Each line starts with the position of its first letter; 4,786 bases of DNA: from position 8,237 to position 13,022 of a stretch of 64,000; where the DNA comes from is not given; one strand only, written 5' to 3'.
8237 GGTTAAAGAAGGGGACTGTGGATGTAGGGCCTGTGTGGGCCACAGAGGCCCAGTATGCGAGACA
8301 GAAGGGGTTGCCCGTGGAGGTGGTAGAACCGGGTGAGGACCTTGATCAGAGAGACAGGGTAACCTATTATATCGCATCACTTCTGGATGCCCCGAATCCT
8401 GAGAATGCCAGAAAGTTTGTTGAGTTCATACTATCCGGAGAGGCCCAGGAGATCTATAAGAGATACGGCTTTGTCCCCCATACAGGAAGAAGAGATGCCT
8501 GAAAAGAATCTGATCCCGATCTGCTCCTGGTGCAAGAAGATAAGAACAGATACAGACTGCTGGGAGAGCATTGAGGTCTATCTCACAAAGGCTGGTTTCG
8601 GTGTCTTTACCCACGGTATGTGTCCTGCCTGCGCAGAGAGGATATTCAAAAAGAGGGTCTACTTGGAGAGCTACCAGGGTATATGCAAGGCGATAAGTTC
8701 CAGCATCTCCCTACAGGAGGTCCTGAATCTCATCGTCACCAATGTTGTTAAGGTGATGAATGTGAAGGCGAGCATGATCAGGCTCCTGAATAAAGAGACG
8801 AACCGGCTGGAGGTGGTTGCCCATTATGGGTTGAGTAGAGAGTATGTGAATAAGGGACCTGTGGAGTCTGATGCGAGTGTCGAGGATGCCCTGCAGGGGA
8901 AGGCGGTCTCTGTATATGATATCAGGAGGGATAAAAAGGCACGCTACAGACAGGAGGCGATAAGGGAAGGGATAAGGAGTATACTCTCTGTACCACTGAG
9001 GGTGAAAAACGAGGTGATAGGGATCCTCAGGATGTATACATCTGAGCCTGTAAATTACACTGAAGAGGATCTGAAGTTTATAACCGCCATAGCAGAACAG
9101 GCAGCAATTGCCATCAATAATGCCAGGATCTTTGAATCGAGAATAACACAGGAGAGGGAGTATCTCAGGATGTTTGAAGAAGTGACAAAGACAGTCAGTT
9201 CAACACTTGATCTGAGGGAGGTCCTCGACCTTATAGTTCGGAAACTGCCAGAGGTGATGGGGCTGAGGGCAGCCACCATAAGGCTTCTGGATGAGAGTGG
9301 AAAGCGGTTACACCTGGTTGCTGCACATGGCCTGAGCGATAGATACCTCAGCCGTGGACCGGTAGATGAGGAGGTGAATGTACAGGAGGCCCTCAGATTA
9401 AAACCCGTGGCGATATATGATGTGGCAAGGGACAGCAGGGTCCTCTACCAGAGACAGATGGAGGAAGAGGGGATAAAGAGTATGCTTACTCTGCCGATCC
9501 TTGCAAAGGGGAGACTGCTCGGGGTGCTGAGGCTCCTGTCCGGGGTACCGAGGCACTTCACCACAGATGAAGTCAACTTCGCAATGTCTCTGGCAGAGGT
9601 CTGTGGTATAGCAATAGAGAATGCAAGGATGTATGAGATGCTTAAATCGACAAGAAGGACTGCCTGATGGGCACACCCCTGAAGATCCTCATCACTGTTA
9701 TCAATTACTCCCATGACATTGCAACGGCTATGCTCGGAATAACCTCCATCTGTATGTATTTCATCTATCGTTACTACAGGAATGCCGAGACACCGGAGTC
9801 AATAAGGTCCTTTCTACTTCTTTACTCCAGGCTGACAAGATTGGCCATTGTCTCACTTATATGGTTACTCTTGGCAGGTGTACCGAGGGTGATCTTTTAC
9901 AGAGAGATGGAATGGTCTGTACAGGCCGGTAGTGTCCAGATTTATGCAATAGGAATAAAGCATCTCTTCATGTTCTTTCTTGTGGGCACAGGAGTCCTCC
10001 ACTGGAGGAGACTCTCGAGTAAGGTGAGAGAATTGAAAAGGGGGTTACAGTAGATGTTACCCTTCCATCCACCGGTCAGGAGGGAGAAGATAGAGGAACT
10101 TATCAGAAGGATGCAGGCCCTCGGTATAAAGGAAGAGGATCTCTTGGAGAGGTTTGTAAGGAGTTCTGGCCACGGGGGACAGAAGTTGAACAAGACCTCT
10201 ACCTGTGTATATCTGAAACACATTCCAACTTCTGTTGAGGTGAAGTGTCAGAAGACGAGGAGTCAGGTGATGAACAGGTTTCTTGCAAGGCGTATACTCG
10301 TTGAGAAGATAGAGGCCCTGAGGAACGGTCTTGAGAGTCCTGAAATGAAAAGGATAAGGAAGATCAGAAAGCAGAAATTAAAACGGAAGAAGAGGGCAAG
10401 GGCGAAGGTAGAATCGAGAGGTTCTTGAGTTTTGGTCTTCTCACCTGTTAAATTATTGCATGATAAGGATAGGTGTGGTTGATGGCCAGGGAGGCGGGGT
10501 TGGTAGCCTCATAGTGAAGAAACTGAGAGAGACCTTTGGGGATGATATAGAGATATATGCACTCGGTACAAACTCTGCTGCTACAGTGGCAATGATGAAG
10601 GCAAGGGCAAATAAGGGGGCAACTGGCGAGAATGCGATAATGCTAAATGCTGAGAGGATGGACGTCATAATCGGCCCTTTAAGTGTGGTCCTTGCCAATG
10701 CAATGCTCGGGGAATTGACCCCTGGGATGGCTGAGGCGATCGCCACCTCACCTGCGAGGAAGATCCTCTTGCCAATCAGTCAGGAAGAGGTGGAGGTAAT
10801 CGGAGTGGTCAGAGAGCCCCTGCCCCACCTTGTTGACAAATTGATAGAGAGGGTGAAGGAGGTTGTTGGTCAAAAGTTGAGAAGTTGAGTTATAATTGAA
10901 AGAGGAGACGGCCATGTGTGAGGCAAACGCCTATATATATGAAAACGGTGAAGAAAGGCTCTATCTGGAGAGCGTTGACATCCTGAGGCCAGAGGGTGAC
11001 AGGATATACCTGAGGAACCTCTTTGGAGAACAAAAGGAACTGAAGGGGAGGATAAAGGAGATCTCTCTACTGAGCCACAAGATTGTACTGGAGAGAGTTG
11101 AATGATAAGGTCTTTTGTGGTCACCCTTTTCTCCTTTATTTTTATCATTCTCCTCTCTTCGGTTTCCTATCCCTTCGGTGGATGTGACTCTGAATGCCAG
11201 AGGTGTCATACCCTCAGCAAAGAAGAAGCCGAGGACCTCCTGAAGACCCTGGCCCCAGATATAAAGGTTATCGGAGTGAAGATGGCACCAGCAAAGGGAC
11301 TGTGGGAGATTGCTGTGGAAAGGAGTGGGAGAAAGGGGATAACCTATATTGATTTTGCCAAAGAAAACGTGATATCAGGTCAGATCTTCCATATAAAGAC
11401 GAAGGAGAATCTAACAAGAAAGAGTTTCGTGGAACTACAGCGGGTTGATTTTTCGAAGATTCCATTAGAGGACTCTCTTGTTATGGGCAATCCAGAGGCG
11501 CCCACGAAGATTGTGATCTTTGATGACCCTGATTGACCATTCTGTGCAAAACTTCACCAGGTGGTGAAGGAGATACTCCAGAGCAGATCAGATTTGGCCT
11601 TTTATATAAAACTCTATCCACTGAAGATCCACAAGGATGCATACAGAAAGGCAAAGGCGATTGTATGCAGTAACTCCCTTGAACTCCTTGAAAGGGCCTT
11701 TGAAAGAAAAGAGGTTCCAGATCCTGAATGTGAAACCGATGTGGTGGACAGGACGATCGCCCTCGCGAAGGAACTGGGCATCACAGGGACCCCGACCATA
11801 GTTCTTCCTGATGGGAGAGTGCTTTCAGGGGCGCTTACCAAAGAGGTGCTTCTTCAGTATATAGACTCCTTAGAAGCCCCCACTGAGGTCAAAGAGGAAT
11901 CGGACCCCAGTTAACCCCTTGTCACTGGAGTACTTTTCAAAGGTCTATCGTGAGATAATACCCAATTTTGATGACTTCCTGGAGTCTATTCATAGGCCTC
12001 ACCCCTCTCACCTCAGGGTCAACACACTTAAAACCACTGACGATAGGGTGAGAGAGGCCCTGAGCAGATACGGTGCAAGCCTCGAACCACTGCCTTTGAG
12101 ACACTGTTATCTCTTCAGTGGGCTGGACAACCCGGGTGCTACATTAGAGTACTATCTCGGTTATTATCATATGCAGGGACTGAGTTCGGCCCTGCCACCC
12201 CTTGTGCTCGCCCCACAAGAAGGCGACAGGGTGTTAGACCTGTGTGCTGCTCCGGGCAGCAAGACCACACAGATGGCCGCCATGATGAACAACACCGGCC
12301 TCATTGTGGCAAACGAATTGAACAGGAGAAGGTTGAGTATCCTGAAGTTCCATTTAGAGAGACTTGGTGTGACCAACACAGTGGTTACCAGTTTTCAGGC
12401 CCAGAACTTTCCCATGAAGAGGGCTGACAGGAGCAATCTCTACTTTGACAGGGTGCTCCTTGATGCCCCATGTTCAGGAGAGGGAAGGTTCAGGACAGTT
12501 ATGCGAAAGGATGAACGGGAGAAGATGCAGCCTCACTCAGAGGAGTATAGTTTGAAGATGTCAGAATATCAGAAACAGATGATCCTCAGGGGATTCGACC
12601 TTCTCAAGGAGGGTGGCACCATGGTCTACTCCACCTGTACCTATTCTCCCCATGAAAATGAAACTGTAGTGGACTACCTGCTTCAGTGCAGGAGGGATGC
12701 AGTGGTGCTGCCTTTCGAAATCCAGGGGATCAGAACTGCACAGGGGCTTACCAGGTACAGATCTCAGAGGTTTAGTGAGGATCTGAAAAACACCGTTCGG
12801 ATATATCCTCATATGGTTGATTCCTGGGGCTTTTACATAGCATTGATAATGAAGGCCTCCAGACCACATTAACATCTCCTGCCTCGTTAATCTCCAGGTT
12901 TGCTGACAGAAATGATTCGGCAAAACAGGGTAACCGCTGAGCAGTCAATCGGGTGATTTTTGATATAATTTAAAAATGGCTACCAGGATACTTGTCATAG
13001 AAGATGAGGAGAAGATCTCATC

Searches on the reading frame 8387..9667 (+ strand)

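Call 52: search_protein_families(library=pfam, proteins=[window:8387-9667:+], max_evalue=0.00001)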
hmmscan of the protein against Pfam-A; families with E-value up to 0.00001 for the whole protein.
window:8387-9667:+ (426 aa): 3 families
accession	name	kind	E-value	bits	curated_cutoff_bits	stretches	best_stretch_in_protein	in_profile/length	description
PF13185.12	GAF_2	-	5e-42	143.8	28.6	2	108-243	3-135/136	GAF domain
PF01590.32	GAF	-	3.8e-34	118.5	22.4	2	275-410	1-133/133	GAF domain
PF13492.12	GAF_3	-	1.8e-25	90.3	27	2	108-245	1-129/129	GAF domain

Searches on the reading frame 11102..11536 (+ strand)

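Call 53: search_protein_families(library=pfam, proteins=[window:11102-11536:+], max_evalue=0.00001)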
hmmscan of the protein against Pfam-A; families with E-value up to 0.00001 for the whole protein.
window:11102-11536:+ (144 aa): 1 family
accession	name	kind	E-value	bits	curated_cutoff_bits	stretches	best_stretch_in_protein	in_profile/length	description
PF10411.14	DsbC_N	-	4.2e-08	33.1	25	1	41-105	8-69/70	Disulfide bond isomerase protein N-terminal domain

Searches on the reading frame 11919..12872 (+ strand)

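Call 53: search_protein_families(library=pfam, proteins=[window:11919-12872:+], max_evalue=0.00001)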
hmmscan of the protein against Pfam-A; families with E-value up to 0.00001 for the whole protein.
window:11919-12872:+ (317 aa): 2 families
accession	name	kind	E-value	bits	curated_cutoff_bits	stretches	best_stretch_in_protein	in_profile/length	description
PF01189.24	Methyltr_RsmB-F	-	3.5e-50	170.9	27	1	95-309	2-197/199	16S rRNA methyltransferase RsmB/F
PF17125.10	Methyltr_RsmF_N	-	1.1e-08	35.8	34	1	6-86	5-84/86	N-terminal domain of 16S rRNA methyltransferase RsmF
